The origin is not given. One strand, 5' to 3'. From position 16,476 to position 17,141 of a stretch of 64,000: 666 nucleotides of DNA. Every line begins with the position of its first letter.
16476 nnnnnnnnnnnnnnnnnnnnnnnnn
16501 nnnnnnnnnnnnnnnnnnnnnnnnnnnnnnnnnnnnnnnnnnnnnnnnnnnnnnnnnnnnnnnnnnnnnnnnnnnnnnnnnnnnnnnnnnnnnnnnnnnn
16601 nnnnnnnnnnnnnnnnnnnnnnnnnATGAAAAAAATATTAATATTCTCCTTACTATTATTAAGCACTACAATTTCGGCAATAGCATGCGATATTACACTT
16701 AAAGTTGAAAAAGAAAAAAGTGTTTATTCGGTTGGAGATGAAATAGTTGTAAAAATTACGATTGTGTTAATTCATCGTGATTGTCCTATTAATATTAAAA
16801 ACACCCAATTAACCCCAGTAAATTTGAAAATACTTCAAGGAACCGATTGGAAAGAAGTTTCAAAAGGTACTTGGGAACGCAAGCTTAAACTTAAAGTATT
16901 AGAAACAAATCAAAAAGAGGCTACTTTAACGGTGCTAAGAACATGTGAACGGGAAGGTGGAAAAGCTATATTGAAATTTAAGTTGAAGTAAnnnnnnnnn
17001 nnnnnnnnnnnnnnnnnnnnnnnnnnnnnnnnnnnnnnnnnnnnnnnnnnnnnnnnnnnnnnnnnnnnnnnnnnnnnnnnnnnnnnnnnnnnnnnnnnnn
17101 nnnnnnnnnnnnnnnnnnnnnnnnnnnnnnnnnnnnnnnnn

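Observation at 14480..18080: Five-gene candidate envelope-spanning redox module: CXXCH lipoprotein, OM beta-barrel, T9SS-exported DUF2271-like protein, small secreted protein, NapH-like polyferredoxin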

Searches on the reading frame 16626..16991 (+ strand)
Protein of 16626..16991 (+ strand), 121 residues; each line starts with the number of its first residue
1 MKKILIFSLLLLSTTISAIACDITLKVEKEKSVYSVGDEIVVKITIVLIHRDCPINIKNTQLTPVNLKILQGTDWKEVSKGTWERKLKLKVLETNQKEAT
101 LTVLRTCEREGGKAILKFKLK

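Call 3: search_protein_families(library=pfam, proteins=[window:16626-16991:+], max_evalue=1)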
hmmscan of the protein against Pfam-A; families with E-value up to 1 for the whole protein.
window:16626-16991:+ (121 aa): 1 family
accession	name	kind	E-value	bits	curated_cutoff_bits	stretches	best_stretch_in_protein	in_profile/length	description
PF20942.3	DUF4785_2nd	-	0.00058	20.2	30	1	23-91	3-70/105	Domain of unknown function (DUF4785) central domain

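Call 4: search_protein_families(library=ncbifam, proteins=[window:16626-16991:+], max_evalue=1)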
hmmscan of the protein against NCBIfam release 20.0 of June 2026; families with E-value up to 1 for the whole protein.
window:16626-16991:+ (121 aa): 1 family
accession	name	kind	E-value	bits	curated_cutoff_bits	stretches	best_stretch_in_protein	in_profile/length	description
NF052318.1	T9SS_sortase_N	equivalog_domain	0.013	15.6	40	1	1-96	1-111/140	type IX secretion system sortase PorU, long form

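Call 44: find_homologous_proteins(query=window:16626-16991:+, max_evalue=0.01)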
Query window:16626-16991:+ (121 aa): 8 proteins with E <= 0.01 among 54 candidates.
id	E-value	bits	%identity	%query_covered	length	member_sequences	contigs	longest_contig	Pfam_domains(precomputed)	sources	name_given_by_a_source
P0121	6.9e-69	247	100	100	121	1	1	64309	-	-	-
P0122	2.4e-56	206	85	100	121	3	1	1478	-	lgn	-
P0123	9.3e-55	201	78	100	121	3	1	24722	-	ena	-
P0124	2.1e-54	200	75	100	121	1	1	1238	-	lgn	-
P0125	9.2e-44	166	65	99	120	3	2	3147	-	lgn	-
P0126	2.4e-36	142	58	99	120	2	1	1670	-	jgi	jgi:hypothetical protein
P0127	2.5e-36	142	53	99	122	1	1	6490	-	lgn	-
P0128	4.8e-36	141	58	99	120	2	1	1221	-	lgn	-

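Call 52: predict_structure(alignment_id=A3)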
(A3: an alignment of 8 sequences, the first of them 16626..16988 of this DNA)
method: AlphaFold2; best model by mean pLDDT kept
length: 121 residues; sequences in the alignment: 8
mean_pLDDT: 83.0   pTM: 0.73
mean pLDDT of the five models: 83.0, 82.6, 81.8, 81.6, 78.6
residues with pLDDT >= 90: 76; 70-90: 17; 50-70: 10; < 50: 18
segments of 3 or more residues with pLDDT < 50: 1-18
pLDDT, mean of each block of 10 residues (from residue 1): 44 45 91 96 90 75 97 94 95 96 79 92 91
secondary structure, 60 per line:
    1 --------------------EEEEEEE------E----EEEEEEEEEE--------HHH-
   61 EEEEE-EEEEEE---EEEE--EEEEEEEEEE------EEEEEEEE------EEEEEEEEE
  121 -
elements in order: E21-27 E39-48 E61-65 E67-72 E76-79 E82-91 E98-105 E112-120

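Call 54: search_protein_representatives(alignment_id=A3)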
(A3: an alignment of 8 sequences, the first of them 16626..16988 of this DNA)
Query: 8 sequences, 121 profile positions. Proteins with E-value up to 0.001 (for the whole library): 268; up to 1e-10: 138; up to 1e-30: 4. The best 150 are listed.
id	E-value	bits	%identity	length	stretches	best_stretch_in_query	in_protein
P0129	2.3e-40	153.3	-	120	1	1-120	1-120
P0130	7.4e-35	135.5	-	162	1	3-119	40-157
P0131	4.2e-34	133.1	-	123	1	1-119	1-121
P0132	3.2e-31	123.8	-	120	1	1-120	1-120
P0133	2.8e-30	120.7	-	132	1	6-119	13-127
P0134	7.0e-30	119.4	-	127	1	5-118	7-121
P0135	7.0e-30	119.4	-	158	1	2-118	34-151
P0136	1.3e-29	118.5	-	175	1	5-117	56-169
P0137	2.6e-29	117.6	-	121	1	2-117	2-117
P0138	3.5e-29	117.2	-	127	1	3-119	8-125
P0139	1.7e-28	115.0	-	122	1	1-120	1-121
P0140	2.6e-28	114.4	-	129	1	2-119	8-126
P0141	9.6e-28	112.5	-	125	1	1-120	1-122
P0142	1.5e-27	111.9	-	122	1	1-120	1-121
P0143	1.6e-27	111.8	-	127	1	1-119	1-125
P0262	5.7e-11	58.4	-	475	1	6-120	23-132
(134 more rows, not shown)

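Call 56: find_encoding_contigs(protein=P0262, flank=8000, max_places=2)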
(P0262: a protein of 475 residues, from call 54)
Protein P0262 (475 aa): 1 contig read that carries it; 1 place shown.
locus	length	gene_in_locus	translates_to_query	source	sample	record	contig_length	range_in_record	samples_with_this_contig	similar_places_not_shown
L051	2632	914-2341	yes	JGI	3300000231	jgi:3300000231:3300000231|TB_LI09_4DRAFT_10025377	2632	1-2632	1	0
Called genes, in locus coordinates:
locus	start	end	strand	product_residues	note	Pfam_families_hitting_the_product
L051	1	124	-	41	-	?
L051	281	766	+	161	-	-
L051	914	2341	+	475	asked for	PF00037:Fer4 (faint), PF12801:Fer4_5, PF13237:Fer4_10 (weak), PF14697:Fer4_21 (weak), PF12838:Fer4_7 (weak)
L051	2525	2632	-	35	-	?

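Call 57: fold_search(model_id=the predicted structure, library=pdb)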
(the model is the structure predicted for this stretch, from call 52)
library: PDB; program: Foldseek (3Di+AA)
matches with E <= 10: 1968; with E <= 0.001: 1
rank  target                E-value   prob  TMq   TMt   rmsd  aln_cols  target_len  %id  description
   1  1p53_A                8.4e-04  1.00  0.55  0.29   3.5       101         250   12  The Crystal Structure of ICAM-1 D3-D5 fragment (released 2004-05-04)
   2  3mjg_Y                2.4e-03  1.00  0.48  0.25   4.0       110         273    8  The structure of a platelet derived growth factor receptor complex (released 2010-06-16)
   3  7ram_D                3.5e-03  1.00  0.42  0.22   5.0       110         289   13  Cryo-EM Structure of the HCMV gHgLgO Trimer Derived from AD169 and TR strains in complex with PDGFRalpha (released 2022-06-08)
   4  3oq3_B                3.7e-03  0.99  0.36  0.17   5.5       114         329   11  Structural Basis of Type-I Interferon Sequestration by a Poxvirus Decoy Receptor (released 2011-05-18)
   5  8p35_D                3.7e-03  0.84  0.26  0.30   8.6       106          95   18  Mutant human titin immunoglobulin-like 21 domain - C3575S (released 2023-11-29)
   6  8ovu_A                4.3e-03  0.89  0.27  0.30   8.1       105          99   16  Human titin immunoglobulin-like 21 domain (released 2023-11-29)
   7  7e1y_A                5.1e-03  1.00  0.52  0.14   5.6       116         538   10  Staphylothermus marinus amylopullulanase -SmApu (released 2022-02-09)
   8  8gsy_A                5.4e-03  1.00  0.51  0.49   7.1       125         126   10  X-ray structure of Clostridium perfringens pili protein B N-terminal domain (released 2023-06-07)
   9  8b5l_v                5.4e-03  0.98  0.37  0.30   9.9       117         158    9  Cryo-EM structure of ribosome-Sec61-TRAP (TRanslocon Associated Protein) translocon complex (released 2023-03-01)
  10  9lgg_B                6.0e-03  0.99  0.35  0.21   6.1       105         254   10  Crystal structure of the human MuSK(Ig3_Fz)/L1 peptide complex (released 2025-12-03)
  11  7yxb_B                6.3e-03  1.00  0.45  0.31   4.2       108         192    6  MHC-II dynamics are maintained in HLA-DR allotypes to ensure catalyzed peptide exchange (released 2023-02-22)
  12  9lgg_A                6.3e-03  0.99  0.37  0.22   5.9       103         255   10  Crystal structure of the human MuSK(Ig3_Fz)/L1 peptide complex (released 2025-12-03)
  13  5ujt_B                6.7e-03  1.00  0.44  0.32   4.4       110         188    8  Crystal structure of human HLA-DQ8 in complex with insulin mimotope binding in register 3 (released 2017-12-20)
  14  9lgg_D                6.7e-03  1.00  0.40  0.24   5.1       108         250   12  Crystal structure of the human MuSK(Ig3_Fz)/L1 peptide complex (released 2025-12-03)
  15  8kb1_B                6.7e-03  0.99  0.42  0.48   4.7       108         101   10  Crystal structure of 11JD (released 2024-05-29)
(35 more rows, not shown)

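Call 58: find_related_loci(query=A3, collection=metagenome_contigs, flank=7000)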
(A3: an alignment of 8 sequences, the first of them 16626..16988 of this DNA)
Query A3 (121 aa) in metagenome_contigs; peptide patterns used: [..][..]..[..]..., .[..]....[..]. (x = any residue, [..] = any of these).
417 stretches matched a pattern; 14 encode a relative of the query (tblastn E <= 1e-3); 14 distinct loci.
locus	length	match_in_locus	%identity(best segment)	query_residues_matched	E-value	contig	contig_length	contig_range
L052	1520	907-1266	53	1-120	2e-39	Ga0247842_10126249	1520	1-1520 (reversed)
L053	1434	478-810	51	1-111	6e-32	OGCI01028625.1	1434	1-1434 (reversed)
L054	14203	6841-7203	46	2-119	2e-31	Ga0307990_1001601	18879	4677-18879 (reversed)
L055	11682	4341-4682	47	2-112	1e-30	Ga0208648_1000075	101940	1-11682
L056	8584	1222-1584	47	1-120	2e-30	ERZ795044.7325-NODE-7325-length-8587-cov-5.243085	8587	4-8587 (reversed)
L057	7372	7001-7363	47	1-120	2e-30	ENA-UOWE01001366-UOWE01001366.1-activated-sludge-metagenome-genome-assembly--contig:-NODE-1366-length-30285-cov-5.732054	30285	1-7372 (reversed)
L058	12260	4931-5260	46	3-111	7e-30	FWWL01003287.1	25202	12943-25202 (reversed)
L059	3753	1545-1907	47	1-120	3e-30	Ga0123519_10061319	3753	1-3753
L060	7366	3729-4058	46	4-112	8e-30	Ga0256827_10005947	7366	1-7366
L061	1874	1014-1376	43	3-121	4e-29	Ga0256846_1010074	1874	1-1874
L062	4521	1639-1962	49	1-107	2e-27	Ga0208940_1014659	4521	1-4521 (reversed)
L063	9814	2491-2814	41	4-112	2e-24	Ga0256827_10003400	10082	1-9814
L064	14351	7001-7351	38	1-116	6e-21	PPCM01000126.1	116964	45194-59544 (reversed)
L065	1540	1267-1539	49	14-103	2e-20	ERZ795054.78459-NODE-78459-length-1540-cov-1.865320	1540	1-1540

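Call 60: search_protein_families(library=pfam, proteins=[L055:5860-7143:+, L055:7152-8579:+, L055:3492-4115:+, L057:1826-4207:+, L057:4204-4851:+, L060:1796-3541:+, L064:8899-10215:+, L064:10226-12235:+, L051:281-766:+, L055:4725-5882:+], max_evalue=0.01)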
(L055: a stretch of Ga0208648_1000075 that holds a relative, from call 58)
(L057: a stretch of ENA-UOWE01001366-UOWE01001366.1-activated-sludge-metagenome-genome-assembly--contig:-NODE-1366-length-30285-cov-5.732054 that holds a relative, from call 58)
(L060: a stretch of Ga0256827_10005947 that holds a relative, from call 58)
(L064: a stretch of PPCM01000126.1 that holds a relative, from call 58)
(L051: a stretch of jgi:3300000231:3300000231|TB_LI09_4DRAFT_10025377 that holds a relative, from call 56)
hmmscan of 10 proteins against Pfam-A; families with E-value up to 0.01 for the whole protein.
L055:5860-7143:+ (427 aa): 0 families

L055:7152-8579:+ (475 aa): 12 families
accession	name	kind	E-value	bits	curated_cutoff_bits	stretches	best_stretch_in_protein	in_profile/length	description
PF00037.32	Fer4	-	3.7e-51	169.4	21.1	9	48-69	3-24/24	4Fe-4S binding domain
PF12837.12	Fer4_6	-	1.7e-47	157.5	25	10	47-68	3-24/24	4Fe-4S binding domain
PF12838.12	Fer4_7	-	5e-42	142.6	27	9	52-97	1-52/52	4Fe-4S dicluster domain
PF12797.12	Fer4_2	-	4.7e-34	114.4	24.5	3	106-124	4-22/22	4Fe-4S binding domain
PF13237.11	Fer4_10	-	4e-33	113.6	25.5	8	46-93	2-52/53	4Fe-4S dicluster domain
PF13187.11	Fer4_9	-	7.3e-31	106.4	27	8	112-156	2-52/52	4Fe-4S dicluster domain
PF14697.11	Fer4_21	-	7.4e-30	103.3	35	7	48-95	3-53/59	4Fe-4S dicluster domain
PF13484.11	Fer4_16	-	4.6e-14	53.4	30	1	112-130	2-20/66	4Fe-4S double cluster binding domain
PF12800.12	Fer4_4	-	1.5e-13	50.1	24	0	110-124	2-16/17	4Fe-4S binding domain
PF25160.1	LdpA_Fe-S-bd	-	1.9e-11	44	27.6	2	143-189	4-47/49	LdpA Fe-S cluster-binding domain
PF12798.12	Fer4_3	-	1.4e-09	38.5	27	0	112-126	1-15/15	4Fe-4S binding domain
PF13183.11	Fer4_8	-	0.00018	22.4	27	0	168-184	3-19/68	4Fe-4S dicluster domain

L055:3492-4115:+ (207 aa): 1 family
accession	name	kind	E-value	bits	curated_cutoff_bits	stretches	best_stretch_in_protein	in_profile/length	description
PF04011.17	LemA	-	1.9e-54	184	26.2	1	50-207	1-149/149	LemA family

L057:1826-4207:+ (793 aa): 3 families
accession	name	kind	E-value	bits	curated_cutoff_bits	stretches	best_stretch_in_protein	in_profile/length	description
PF00246.29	Peptidase_M14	-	1.4e-61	209.1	21.6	1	140-422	2-284/286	Zinc carboxypeptidase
PF20773.4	InhA-like_MAM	-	2.4e-14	53.7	26.9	1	591-703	54-164/191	Immune inhibitor A-like, MAM domain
PF18962.6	Por_Secre_tail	-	3e-08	34.3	27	1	720-791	1-75/75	Secretion system C-terminal sorting domain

L057:4204-4851:+ (215 aa): 1 family
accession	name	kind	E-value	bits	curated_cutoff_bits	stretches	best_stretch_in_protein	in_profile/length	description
PF13709.12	DUF4159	-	4.1e-74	248.9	25.9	1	22-213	1-202/202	Domain of unknown function (DUF4159)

L060:1796-3541:+ (581 aa): 7 families
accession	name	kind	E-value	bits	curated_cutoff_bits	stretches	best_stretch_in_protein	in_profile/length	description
PF18911.6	PKD_4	-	3.7e-14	53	27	1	203-274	10-83/85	PKD domain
PF10029.15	DUF2271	-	9.6e-12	45.2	27.3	1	64-154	15-108/136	Predicted periplasmic protein (DUF2271)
PF18962.6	Por_Secre_tail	-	6.7e-11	42.8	27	1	524-581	1-61/75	Secretion system C-terminal sorting domain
PF00801.26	PKD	-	8e-10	39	23.5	1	222-263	26-69/80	PKD domain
PF19081.6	Ig_7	-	1.6e-09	38.4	27.3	1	286-340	11-67/84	Ig-like domain CHU_C associated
PF13860.13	FlgD_ig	-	0.001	19.4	27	1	122-145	49-72/79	FlgD Ig-like domain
PF16820.11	PKD_3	-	0.0096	16.2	26.3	0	224-261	31-68/68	PKD-like domain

L064:8899-10215:+ (438 aa): 0 families

L064:10226-12235:+ (669 aa): 13 families
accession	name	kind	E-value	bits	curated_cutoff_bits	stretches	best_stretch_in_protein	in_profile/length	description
PF00037.32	Fer4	-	6.6e-74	241.5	21.1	12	343-364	2-23/24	4Fe-4S binding domain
PF12837.12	Fer4_6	-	1.1e-60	199.2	25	10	612-631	2-21/24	4Fe-4S binding domain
PF12838.12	Fer4_7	-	1.3e-54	182.9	27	12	170-213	2-52/52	4Fe-4S dicluster domain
PF14697.11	Fer4_21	-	2.3e-49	165.8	35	10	48-99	3-58/59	4Fe-4S dicluster domain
PF13187.11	Fer4_9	-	2.7e-49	165.4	27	9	619-664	2-52/52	4Fe-4S dicluster domain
PF12797.12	Fer4_2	-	5.1e-49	161.2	24.5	6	611-630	2-21/22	4Fe-4S binding domain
PF13237.11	Fer4_10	-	1.9e-46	156.2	25.5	11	612-660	2-53/53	4Fe-4S dicluster domain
PF25160.1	LdpA_Fe-S-bd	-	5.4e-26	90.6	27.6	5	324-367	7-46/49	LdpA Fe-S cluster-binding domain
PF13484.11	Fer4_16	-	1.5e-24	86.9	30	3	349-377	2-30/66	4Fe-4S double cluster binding domain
PF12800.12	Fer4_4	-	4.7e-20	70.3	24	1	616-632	1-17/17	4Fe-4S binding domain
PF12798.12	Fer4_3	-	2.7e-10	40.7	27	0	649-663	1-15/15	4Fe-4S binding domain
PF13183.11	Fer4_8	-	4.9e-05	24.2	27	0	348-360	4-16/68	4Fe-4S dicluster domain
PF13534.11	Fer4_17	-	0.00035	21.5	22.2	0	197-212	44-59/61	4Fe-4S dicluster domain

L051:281-766:+ (161 aa): 1 family
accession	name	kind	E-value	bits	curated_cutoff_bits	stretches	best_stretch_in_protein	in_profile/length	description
PF10925.13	DUF2680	-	0.0067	17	25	0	70-111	13-54/57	Protein of unknown function (DUF2680)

L055:4725-5882:+ (385 aa): 5 families
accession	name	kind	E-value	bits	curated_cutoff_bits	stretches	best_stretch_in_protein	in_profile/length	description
PF12801.12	Fer4_5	-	4.3e-14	52.6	22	2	163-205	2-46/48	4Fe-4S binding domain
PF13187.11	Fer4_9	-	5.5e-07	30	27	1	317-360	1-50/52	4Fe-4S dicluster domain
PF12838.12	Fer4_7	-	3.5e-05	24.6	27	1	318-360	2-51/52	4Fe-4S dicluster domain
PF14697.11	Fer4_21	-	0.0058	17.2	35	0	316-357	6-51/59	4Fe-4S dicluster domain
PF13237.11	Fer4_10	-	0.0099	16.2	25.5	1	316-357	7-52/53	4Fe-4S dicluster domain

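Call 98: find_encoding_contigs(protein=P0123, flank=10000, max_places=1)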
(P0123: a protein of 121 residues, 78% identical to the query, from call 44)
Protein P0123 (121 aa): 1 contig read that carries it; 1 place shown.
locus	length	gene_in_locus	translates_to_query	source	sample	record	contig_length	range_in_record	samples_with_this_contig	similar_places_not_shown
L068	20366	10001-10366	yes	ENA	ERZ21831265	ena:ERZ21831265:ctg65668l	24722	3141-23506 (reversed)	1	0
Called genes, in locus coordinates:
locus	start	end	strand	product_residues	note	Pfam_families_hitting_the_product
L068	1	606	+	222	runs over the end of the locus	-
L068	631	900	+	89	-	-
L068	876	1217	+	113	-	-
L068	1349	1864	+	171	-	PF17678:Glyco_hydro_92N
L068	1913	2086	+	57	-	PF17678:Glyco_hydro_92N (weak)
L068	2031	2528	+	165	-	PF07971:Glyco_hydro_92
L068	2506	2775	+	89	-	PF07971:Glyco_hydro_92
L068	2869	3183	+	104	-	PF07971:Glyco_hydro_92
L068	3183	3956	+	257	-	PF07971:Glyco_hydro_92, PF13290:CHB_HEX_C_1, PF13287:Fn3_assoc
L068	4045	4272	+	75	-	-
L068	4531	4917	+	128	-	-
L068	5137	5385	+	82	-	PF03977:OAD_beta (weak)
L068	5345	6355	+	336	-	PF03977:OAD_beta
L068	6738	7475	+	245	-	PF02129:Peptidase_S15, PF12146:Hydrolase_4, PF00561:Abhydrolase_1 (weak)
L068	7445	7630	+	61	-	-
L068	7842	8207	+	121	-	-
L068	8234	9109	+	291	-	PF19089:DUF5777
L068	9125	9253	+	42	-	-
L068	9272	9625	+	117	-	-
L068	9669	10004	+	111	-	PF18962:Por_Secre_tail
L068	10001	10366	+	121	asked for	-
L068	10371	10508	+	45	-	-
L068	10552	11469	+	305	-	PF12801:Fer4_5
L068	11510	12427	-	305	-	PF00691:OmpA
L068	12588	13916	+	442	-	-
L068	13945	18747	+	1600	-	PF26696:PTL_trimer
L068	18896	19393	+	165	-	-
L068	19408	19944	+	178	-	PF16656:Pur_ac_phosph_N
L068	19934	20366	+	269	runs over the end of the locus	PF00149:Metallophos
